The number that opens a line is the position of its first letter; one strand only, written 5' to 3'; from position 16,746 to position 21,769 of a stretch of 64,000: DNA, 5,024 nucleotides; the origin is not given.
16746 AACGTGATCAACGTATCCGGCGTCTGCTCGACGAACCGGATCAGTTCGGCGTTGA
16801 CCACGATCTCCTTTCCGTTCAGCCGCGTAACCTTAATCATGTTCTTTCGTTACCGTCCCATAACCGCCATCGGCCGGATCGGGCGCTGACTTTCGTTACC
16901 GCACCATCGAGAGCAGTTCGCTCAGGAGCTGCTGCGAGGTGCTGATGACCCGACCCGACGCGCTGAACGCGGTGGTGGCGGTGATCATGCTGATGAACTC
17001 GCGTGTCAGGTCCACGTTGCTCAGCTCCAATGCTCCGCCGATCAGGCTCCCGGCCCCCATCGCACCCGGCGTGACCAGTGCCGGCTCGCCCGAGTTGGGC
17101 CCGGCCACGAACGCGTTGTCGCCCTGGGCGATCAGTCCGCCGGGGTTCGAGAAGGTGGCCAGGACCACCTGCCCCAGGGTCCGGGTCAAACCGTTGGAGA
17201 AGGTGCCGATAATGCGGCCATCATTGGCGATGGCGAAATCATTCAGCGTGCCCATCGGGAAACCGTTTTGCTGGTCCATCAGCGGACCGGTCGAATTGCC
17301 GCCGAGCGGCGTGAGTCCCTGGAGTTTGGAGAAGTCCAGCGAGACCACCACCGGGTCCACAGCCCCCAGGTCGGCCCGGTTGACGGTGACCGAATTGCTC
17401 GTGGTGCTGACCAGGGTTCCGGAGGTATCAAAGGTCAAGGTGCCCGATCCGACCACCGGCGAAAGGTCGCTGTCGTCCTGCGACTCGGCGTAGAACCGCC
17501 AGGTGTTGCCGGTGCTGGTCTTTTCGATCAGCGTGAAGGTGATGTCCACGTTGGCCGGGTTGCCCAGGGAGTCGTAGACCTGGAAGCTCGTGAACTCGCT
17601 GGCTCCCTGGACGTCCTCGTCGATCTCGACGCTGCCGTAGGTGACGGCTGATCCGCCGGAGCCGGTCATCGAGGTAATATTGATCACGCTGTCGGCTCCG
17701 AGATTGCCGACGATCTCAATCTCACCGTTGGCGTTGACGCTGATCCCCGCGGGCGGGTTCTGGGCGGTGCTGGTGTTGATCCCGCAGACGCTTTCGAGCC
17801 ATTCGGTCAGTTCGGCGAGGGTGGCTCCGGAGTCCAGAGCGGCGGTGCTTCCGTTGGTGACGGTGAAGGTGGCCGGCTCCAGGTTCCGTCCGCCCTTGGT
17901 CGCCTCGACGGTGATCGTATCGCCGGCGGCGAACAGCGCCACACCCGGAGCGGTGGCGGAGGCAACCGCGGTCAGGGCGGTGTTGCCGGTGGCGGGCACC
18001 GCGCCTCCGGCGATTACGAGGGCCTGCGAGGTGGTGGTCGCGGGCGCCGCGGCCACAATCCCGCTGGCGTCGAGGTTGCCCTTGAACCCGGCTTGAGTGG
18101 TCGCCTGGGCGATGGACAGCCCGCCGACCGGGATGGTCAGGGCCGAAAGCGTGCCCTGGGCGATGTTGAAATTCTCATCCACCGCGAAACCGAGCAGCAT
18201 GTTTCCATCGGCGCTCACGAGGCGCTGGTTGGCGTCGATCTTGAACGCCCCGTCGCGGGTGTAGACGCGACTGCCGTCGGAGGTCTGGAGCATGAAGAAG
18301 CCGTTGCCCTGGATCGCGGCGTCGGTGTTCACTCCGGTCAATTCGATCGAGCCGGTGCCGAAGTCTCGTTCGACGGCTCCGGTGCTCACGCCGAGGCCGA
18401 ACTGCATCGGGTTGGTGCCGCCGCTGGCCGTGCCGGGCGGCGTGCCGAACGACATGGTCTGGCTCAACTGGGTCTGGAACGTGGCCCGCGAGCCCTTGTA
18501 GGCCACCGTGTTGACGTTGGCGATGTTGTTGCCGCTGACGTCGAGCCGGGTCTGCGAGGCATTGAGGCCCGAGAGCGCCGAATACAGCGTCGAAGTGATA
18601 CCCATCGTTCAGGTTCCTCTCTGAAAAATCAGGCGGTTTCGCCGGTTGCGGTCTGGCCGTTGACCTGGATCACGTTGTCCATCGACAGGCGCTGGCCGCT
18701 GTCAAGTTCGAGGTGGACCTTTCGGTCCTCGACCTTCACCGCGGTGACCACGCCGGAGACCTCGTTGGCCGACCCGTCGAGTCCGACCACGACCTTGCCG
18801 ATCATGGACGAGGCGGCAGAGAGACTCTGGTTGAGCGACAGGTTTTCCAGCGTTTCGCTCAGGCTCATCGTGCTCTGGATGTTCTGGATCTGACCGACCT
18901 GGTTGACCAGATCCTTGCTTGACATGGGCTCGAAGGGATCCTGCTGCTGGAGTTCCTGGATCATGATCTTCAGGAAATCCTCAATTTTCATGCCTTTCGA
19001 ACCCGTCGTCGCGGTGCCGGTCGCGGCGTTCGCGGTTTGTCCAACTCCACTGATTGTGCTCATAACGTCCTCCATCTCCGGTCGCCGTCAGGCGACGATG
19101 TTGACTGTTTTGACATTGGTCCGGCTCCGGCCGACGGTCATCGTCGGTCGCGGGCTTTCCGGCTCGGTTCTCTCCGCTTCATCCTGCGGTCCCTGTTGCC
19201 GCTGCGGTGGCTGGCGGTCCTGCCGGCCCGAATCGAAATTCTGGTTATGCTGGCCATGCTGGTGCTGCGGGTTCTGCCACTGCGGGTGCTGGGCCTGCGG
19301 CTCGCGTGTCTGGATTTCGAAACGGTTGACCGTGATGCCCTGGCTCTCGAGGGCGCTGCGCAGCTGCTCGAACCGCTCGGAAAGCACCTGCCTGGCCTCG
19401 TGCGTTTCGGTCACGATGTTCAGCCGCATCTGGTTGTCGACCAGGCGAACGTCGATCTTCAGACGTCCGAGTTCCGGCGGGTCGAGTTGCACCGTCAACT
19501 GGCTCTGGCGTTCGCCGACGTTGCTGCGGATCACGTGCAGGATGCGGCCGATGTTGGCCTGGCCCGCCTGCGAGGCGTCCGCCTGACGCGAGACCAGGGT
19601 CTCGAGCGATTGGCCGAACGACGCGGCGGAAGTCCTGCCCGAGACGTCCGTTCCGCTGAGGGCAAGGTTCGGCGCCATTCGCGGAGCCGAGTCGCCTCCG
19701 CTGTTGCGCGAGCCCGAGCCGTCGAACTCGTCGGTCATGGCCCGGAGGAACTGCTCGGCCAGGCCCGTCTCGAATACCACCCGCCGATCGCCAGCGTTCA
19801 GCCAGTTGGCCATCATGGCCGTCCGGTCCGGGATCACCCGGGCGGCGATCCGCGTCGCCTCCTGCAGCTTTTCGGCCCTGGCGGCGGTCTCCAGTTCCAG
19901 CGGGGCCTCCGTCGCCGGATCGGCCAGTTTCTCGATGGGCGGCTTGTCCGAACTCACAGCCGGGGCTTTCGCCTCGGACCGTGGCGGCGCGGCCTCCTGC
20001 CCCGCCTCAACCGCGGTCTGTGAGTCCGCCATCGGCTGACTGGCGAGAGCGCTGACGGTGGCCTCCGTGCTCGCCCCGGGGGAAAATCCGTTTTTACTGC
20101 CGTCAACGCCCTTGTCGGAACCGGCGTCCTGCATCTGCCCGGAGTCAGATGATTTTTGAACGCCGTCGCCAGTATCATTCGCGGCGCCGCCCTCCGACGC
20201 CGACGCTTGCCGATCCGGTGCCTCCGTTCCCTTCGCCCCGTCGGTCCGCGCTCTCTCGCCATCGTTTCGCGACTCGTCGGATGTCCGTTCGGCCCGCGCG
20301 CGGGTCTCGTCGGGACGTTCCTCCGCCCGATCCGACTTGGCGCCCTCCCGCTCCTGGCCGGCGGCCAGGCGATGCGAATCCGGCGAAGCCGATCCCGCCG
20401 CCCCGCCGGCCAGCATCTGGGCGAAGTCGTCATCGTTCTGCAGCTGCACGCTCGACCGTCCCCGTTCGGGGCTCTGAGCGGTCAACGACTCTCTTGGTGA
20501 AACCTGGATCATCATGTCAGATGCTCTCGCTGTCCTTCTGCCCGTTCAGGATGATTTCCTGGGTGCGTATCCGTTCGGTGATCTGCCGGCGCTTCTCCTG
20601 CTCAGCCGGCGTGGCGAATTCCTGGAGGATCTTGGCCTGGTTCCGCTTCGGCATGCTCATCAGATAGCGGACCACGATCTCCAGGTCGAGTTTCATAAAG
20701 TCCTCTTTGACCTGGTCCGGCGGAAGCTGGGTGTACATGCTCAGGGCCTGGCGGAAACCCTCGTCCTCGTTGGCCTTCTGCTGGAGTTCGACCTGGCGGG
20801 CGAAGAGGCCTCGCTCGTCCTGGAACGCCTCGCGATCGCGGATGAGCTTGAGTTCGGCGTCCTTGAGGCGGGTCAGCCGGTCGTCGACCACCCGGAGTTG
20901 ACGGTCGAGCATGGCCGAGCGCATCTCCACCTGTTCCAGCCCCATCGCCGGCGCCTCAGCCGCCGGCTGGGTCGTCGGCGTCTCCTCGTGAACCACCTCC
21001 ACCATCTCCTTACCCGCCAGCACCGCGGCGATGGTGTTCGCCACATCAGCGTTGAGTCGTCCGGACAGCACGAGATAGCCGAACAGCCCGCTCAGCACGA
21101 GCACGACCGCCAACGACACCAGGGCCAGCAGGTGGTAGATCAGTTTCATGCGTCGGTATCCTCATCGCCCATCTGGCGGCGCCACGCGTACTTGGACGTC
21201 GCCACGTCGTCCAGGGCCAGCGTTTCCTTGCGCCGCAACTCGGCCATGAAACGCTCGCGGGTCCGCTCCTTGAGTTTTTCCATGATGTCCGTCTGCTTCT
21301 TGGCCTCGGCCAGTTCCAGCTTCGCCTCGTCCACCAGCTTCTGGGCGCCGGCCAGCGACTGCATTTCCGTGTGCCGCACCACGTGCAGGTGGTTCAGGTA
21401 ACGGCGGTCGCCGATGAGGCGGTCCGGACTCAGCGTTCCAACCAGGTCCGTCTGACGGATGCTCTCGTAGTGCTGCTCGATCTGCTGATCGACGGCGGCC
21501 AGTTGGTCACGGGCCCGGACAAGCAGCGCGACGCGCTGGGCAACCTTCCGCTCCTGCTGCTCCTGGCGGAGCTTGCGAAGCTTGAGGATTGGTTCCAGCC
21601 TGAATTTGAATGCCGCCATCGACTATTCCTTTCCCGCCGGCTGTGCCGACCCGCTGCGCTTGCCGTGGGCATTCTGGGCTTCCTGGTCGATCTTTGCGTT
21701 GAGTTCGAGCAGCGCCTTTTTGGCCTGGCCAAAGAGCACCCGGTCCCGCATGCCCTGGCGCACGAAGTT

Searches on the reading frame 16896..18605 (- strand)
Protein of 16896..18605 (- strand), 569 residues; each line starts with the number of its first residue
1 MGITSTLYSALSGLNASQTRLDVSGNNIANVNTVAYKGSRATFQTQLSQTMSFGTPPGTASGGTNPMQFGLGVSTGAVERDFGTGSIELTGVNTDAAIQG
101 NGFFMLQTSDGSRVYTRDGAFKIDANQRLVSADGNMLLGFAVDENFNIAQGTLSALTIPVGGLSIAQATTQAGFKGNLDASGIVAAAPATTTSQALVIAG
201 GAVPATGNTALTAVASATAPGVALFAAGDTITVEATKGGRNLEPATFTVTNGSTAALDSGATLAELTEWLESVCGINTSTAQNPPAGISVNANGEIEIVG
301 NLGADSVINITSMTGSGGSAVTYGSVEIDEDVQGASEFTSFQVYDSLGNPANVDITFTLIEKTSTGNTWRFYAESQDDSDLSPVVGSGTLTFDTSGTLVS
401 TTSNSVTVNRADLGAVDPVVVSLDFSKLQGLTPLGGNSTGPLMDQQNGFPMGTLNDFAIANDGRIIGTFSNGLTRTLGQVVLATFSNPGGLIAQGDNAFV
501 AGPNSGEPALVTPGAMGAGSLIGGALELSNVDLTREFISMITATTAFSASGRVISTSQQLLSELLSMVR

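Call 10: search_protein_families(library=pfam, proteins=[window:16896-18605:-], max_evalue=0.001)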
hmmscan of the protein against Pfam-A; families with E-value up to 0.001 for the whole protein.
window:16896-18605:- (569 aa): 4 families
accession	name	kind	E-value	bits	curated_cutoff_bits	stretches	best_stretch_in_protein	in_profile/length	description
PF22692.1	LlgE_F_G_D1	-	8.8e-15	55.1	27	1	97-157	1-46/64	Flagellar hook protein FlgE/F/G D1 domain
PF07559.19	FlgE_D2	-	8.2e-12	46.2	22.7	1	336-439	21-133/142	Flagellar basal body protein FlaE D2 domain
PF06429.18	Flg_bbr_C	-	2.6e-11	43.3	23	1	524-567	3-46/46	Flagellar basal body rod FlgEFG protein C-terminal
PF00460.25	Flg_bb_rod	-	5.6e-09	36.2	20.7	1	7-37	1-31/31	Flagella basal body rod protein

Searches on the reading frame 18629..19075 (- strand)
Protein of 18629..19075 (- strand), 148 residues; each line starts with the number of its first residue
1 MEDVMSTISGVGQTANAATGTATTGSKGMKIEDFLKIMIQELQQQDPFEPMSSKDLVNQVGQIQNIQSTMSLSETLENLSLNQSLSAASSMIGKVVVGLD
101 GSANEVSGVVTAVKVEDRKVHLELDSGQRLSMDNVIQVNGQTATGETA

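Call 10: search_protein_families(library=pfam, proteins=[window:18629-19075:-], max_evalue=0.001)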
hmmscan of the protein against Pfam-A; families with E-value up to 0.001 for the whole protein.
window:18629-19075:- (148 aa): 1 family
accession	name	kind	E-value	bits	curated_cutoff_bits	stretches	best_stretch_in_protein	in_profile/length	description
PF03963.19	FlgD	-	3.1e-13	50.2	27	1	13-77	10-74/75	Flagellar hook capping protein - N-terminal region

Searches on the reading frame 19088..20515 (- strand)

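Call 10: search_protein_families(library=pfam, proteins=[window:19088-20515:-], max_evalue=0.001)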
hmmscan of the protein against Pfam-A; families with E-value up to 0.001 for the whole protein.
window:19088-20515:- (475 aa): 1 family
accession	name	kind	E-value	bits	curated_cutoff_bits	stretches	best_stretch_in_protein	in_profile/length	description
PF02120.21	Flg_hook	-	1.3e-19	70.3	29.8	1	331-409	6-84/85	Flagellar hook-length control protein FliK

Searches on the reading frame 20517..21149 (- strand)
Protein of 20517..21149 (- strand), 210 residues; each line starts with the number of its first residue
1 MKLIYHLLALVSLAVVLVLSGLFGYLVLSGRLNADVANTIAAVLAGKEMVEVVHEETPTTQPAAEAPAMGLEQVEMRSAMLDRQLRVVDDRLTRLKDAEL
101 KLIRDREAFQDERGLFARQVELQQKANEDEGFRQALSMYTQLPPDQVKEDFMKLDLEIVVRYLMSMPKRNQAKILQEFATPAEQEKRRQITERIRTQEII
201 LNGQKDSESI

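Call 10: search_protein_families(library=pfam, proteins=[window:20517-21149:-], max_evalue=0.001)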
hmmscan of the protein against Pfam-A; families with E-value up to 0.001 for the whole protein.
window:20517-21149:- (210 aa): 0 families

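Call 19: search_protein_families(library=ncbifam, proteins=[window:20517-21149:-], max_evalue=0.001)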
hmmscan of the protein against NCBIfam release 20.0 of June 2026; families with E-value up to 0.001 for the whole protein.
window:20517-21149:- (210 aa): 1 family
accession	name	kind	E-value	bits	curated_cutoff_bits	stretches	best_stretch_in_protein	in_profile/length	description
NF047368.1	collar_FlbB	equivalog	0.00022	21.1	110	1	9-171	5-164/193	periplasmic-type flagellar collar protein FlbB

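Call 44: search_protein_families(library=pfam, proteins=[window:20517-21149:-], max_evalue=0.05)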
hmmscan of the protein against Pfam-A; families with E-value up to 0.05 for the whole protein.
window:20517-21149:- (210 aa): 1 family
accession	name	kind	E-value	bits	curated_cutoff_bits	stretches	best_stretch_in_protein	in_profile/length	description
PF17675.6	APG6_N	-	0.041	14.8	45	1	51-119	49-117/132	Apg6 coiled-coil region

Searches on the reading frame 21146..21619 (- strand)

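Call 10: search_protein_families(library=pfam, proteins=[window:21146-21619:-], max_evalue=0.001)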
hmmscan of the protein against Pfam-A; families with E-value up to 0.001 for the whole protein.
window:21146-21619:- (157 aa): 1 family
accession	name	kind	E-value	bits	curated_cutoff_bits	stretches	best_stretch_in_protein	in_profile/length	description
PF02050.21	FliJ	-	1.7e-11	44.9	28.4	1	20-144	1-123/123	Flagellar FliJ protein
